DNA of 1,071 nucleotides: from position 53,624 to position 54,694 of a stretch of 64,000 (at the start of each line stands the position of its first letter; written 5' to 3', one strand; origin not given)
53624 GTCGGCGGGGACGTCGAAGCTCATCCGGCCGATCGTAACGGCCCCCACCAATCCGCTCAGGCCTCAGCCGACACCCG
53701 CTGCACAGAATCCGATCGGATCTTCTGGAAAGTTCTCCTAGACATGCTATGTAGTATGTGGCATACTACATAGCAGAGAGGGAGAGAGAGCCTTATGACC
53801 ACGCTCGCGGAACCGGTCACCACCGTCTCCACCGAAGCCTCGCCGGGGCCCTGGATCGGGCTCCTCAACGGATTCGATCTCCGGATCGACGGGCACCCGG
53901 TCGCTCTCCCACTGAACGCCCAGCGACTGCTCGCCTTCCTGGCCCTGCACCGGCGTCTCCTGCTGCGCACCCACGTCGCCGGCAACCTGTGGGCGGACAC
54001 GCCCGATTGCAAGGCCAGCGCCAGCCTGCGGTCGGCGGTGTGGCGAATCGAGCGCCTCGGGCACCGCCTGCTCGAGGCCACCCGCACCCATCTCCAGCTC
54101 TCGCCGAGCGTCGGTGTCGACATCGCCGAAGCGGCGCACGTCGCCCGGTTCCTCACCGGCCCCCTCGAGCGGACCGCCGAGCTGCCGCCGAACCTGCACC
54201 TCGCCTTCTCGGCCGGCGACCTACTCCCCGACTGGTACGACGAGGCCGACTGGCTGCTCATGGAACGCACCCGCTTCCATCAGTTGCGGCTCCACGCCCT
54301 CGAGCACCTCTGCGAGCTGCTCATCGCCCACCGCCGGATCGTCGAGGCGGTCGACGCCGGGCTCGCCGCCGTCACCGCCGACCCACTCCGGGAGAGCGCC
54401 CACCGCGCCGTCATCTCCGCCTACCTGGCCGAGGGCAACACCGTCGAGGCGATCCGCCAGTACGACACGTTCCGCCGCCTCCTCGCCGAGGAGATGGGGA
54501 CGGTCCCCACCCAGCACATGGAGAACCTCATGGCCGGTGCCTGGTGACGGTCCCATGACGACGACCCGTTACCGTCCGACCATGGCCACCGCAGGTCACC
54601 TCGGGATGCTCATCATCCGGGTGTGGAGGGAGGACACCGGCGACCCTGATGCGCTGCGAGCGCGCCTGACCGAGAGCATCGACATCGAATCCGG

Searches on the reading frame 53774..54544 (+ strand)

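Call 16: search_protein_families(library=pfam, proteins=[window:53774-54544:+], max_evalue=0.001)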
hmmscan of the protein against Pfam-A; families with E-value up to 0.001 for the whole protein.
window:53774-54544:+ (257 aa): 1 family
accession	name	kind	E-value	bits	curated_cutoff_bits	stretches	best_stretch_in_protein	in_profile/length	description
PF03704.23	BTAD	-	4.8e-20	72.9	22.1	1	152-253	42-142/146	Bacterial transcriptional activator domain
